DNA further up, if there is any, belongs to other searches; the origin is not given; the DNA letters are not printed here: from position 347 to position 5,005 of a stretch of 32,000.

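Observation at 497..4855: Giant (1452 aa) Tat-exported molybdopterin catalytic subunit with large internal insertions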

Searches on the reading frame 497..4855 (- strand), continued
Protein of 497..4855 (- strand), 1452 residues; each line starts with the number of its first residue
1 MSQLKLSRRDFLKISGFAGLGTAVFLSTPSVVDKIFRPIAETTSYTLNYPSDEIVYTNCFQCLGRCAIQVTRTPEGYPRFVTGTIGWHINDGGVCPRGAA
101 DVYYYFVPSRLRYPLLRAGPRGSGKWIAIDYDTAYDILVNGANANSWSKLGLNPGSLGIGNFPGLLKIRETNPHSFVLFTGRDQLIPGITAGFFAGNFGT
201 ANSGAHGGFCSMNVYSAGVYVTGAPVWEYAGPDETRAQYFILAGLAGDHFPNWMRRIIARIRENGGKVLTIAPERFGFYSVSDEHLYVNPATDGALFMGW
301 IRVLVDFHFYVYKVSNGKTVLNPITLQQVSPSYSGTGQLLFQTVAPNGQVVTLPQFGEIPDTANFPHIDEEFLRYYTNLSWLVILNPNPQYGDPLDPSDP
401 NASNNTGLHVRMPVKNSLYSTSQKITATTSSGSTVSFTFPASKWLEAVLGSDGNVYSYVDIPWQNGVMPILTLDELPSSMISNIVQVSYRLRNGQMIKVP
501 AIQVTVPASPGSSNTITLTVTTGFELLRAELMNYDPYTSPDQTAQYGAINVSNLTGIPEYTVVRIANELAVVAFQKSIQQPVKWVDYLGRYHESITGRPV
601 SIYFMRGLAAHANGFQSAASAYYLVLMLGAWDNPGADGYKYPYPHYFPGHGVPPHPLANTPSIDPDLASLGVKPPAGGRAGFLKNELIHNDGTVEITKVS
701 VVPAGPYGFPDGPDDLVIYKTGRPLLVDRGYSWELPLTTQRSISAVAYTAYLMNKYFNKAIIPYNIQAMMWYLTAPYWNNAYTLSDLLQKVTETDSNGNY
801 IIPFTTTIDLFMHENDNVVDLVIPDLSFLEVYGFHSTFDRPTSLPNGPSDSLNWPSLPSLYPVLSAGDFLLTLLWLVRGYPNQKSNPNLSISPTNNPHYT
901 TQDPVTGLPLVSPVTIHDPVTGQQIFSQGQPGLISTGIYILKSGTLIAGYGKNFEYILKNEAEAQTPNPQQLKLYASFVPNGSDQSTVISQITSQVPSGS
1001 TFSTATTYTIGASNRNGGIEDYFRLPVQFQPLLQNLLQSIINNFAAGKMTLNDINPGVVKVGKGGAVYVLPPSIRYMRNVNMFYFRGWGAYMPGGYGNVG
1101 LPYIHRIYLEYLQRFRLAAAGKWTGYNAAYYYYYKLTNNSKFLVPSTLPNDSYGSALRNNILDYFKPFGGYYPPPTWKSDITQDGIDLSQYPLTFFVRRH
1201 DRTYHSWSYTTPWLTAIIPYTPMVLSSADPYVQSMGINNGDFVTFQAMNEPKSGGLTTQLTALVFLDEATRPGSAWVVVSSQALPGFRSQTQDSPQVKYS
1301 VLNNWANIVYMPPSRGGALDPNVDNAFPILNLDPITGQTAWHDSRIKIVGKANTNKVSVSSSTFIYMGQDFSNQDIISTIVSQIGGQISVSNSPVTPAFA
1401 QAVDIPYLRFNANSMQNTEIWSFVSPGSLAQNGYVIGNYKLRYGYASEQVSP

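Call 88: search_dna_similar(query=P0037, collection=plasmids, mode=protein, rows=spread, max_rows=40, max_evalue=1e-10)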
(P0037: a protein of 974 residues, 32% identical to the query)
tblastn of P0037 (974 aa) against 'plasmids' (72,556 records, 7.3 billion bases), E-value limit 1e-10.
Records with a match: 1008; places in all: 1191; records where one place covers at least 80% of the query: 13.
Best place of each record, by identity: 80-90% 4; <60% 1004.
By first word of the organism name: Sinorhizobium 143; Ralstonia 137; Escherichia 118; Pantoea 68; Pseudosulfitobacter 47; Rhizobium 42; Azospirillum 32; Agrobacterium 16; Salmonella 16; Paracoccus 15; and 127 more.
By predicted mobility (MOB-suite, as given by PLSDB): non-mobilizable 594; mobilizable 272; conjugative 142.
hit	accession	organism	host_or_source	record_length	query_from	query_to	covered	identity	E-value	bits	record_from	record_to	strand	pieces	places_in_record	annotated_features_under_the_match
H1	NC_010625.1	Paraburkholderia phymatum STM815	-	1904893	1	962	99%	84.5%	0e+0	1643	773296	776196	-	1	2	record has no annotation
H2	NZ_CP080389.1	Agrobacterium cucumeris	Cucumber,pure bacterial ...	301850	19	627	63%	24.1%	2e-25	122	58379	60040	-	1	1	molybdopterin-dependent oxidoreductase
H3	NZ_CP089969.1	Cereibacter azotoformans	Owen's River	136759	6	528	54%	25.6%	6e-27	127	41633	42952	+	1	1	molybdopterin-dependent oxidoreductase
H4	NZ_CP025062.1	Roseomonas mucosa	Homo sapiens,Clinical, healthy, human ...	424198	18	428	42%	27.1%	9e-25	120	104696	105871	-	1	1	fdnG: formate dehydrogenase-N subunit alpha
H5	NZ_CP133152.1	Sinorhizobium chiapasense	Acaciella angustissima,cell culture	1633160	18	428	42%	26.2%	8e-23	113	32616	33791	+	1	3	none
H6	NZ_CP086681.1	Escherichia coli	whole organism,anaerobic effluent of ...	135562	6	440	45%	24.7%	9e-18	97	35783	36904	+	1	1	DMSO/selenate family reductase complex A subunit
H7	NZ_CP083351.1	Ensifer adhaerens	cell culture,The sample was isolated ...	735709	3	428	44%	24.7%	3e-21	108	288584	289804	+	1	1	fdnG: formate dehydrogenase-N subunit alpha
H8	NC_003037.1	Sinorhizobium meliloti 1021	-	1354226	19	428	42%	25.5%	1e-19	103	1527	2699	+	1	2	none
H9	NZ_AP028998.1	Paraburkholderia sp. 22B1P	-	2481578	18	428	42%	24.8%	7e-20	103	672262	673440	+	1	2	none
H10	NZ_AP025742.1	Escherichia sp. 10290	Homo sapiens,feces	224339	3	428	44%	22.8%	9e-19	100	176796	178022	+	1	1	fdnG: formate dehydrogenase-N subunit alpha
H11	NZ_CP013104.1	Paraburkholderia caribensis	-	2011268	4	285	29%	30.3%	2e-17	96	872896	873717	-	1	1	none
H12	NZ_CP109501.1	Streptomyces sp. NBC_01426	-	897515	17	261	25%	31.4%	5e-15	88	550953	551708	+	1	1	bifunctional nitrate reductase/sulfite reductase flavoprotein subunit ...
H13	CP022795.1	Ralstonia solanacearum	Solanum tuberosum,single cell,Potato ...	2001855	17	256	25%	31.3%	1e-14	87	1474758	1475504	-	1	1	nitrate reductase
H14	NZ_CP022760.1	Ralstonia solanacearum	Solanum tuberosum,single cell,Potato ...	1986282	17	251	24%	31.8%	1e-16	94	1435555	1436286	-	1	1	none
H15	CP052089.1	Ralstonia solanacearum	tomato,cell culture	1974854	17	251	24%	31.6%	1e-14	87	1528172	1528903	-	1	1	none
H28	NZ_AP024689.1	Escherichia coli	Homo sapiens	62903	6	256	26%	26.7%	2e-22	112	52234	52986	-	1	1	phsA: thiosulfate reductase PhsA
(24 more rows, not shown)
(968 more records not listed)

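Call 89: get_annotated_region(hit=H28, flank=3000)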
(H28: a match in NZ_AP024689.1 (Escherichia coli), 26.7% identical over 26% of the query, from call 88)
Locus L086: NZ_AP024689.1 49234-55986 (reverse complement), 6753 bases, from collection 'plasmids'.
description: Escherichia coli strain FUJ80154 plasmid pFUJ80154-2, complete sequence
organism: Escherichia coli (NCBI taxid 562)
taxonomy: Bacteria; Pseudomonadota; Gammaproteobacteria; Enterobacterales; Enterobacteriaceae; Escherichia; Escherichia coli
host: -; source: Homo sapiens; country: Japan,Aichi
typing (MOB-suite, as given by PLSDB): mobilizable; replicon IncX1
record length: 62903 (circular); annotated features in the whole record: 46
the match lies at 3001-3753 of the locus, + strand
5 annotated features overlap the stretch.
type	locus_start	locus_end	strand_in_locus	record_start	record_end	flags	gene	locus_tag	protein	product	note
CDS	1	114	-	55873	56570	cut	-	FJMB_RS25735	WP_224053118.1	IS1-like element IS1A family transposase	GO:0006313 - DNA transposition [Evidence IEA]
CDS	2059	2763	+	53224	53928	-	-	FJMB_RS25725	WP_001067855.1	IS6-like element IS26 family transposase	GO:0006313 - DNA transposition [Evidence IEA]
CDS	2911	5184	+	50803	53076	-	phsA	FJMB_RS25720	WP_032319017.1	thiosulfate reductase PhsA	-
CDS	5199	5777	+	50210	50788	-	phsB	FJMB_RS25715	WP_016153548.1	thiosulfate reductase electron transport protein PhsB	-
CDS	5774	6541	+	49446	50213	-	phsC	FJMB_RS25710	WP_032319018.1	thiosulfate reductase cytochrome B subunit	-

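Call 90: get_annotated_region(hit=H6, flank=3000)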
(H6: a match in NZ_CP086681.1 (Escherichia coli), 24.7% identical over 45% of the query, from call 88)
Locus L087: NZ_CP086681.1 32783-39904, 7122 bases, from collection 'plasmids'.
description: Escherichia coli strain EFF60 plasmid pMADE-3, complete sequence
organism: Escherichia coli (NCBI taxid 562)
taxonomy: Bacteria; Pseudomonadota; Gammaproteobacteria; Enterobacterales; Enterobacteriaceae; Escherichia; Escherichia coli
host: -; source: whole organism,anaerobic effluent of swine manure; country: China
typing (MOB-suite, as given by PLSDB): mobilizable; replicon IncFIB; relaxase MOBH
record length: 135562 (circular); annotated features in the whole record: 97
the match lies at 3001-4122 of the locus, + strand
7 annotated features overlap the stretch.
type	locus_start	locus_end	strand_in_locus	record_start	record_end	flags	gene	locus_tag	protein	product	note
CDS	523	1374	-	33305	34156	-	-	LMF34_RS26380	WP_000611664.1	phage repressor protein C1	-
CDS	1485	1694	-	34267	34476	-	-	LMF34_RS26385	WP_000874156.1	hypothetical protein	-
CDS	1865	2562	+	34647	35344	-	-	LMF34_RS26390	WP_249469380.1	IS1-like element IS1A family transposase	GO:0006313 - DNA transposition [Evidence IEA]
CDS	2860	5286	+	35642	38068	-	-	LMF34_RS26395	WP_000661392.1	DMSO/selenate family reductase complex A subunit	-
CDS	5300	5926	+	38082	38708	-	-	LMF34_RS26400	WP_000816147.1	DMSO/selenate family reductase complex B subunit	-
CDS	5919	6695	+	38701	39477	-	-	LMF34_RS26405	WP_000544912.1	DmsC/YnfH family molybdoenzyme membrane anchor subunit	GO:0019645 - anaerobic electron transport chain [Evidence IEA]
CDS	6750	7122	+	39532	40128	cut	-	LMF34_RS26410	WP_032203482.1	molecular chaperone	GO:0061077 - chaperone-mediated protein folding [Evidence IEA]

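Call 94: find_encoding_contigs(protein=P0053, flank=7000, max_places=1)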
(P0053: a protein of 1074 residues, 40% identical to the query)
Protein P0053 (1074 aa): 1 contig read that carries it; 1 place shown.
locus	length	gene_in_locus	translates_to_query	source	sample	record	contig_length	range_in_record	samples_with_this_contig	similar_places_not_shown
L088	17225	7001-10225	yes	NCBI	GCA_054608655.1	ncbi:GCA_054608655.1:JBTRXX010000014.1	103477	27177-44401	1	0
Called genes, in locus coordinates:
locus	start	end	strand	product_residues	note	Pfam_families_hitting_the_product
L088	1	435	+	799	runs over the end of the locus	PF00027:cNMP_binding, PF00158:Sigma54_activat (faint), PF14532:Sigma54_activ_2, PF25601:AAA_lid_14, PF12801:Fer4_5 (weak)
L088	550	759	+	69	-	PF13237:Fer4_10 (weak), PF00037:Fer4 (faint), PF12838:Fer4_7 (weak)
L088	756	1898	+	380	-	PF01855:POR_N, PF02780:Transketolase_C (weak), PF17147:PFOR_II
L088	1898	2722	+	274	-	PF02775:TPP_enzyme_C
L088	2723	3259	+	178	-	PF01558:POR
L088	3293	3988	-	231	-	PF00072:Response_reg, PF08279:HTH_11 (weak)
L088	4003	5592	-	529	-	PF17203:sCache_3_2, PF00989:PAS (faint), PF14689:SPOB_a, PF02518:HATPase_c, PF14501:HATPase_c_5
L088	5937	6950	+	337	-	PF03916:NrfD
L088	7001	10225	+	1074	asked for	PF04879:Molybdop_Fe4S4 (weak), PF00384:Molybdopterin, PF01568:Molydop_binding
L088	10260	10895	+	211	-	PF13484:Fer4_16 (faint), PF13187:Fer4_9 (weak), PF13237:Fer4_10 (weak), PF13247:Fer4_11, PF12838:Fer4_7, PF00037:Fer4, PF12797:Fer4_2 (weak), PF12837:Fer4_6 (weak), +2 more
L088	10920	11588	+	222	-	PF02613:Nitrate_red_del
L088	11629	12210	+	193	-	PF00037:Fer4 (weak), PF12837:Fer4_6 (weak), PF13237:Fer4_10 (weak), PF14697:Fer4_21, PF12838:Fer4_7, PF13187:Fer4_9, PF00037:Fer4 (weak), PF12837:Fer4_6 (weak), +3 more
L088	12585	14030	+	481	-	PF13396:PLDc_N, PF13091:PLDc_2, PF00614:PLDc, PF13091:PLDc_2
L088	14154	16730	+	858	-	PF01751:Toprim, PF01131:Topoisom_bac, PF13342:Toprim_Crpt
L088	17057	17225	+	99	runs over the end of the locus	-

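Call 95: find_encoding_contigs(protein=P0052, flank=7000, max_places=1)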
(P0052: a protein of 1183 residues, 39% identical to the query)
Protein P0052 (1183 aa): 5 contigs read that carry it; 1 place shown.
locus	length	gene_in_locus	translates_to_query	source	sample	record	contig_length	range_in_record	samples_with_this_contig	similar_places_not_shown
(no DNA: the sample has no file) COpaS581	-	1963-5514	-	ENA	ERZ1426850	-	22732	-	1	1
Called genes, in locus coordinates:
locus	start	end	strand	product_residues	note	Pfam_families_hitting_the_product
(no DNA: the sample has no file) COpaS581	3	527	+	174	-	?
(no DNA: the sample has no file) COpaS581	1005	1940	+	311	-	PF03916:NrfD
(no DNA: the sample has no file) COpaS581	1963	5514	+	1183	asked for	PF00384:Molybdopterin, PF01568:Molydop_binding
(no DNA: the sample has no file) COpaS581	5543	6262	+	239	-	PF13187:Fer4_9 (weak), PF13237:Fer4_10 (weak), PF13247:Fer4_11, PF12838:Fer4_7 (weak), PF00037:Fer4 (weak), PF12797:Fer4_2 (weak), PF12837:Fer4_6 (weak), PF12838:Fer4_7 (weak), +2 more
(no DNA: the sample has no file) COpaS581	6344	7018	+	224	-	PF02613:Nitrate_red_del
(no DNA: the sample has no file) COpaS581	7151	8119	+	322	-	PF00753:Lactamase_B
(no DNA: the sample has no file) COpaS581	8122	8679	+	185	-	PF00581:Rhodanese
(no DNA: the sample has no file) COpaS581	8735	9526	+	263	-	PF13501:SoxY, PF08770:SoxZ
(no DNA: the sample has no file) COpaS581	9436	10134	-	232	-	PF00872:Transposase_mut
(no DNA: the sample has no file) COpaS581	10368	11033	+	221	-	-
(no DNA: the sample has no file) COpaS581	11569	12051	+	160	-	-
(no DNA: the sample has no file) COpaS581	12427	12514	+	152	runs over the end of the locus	PF21342:SoxA-TsdA_cyt-c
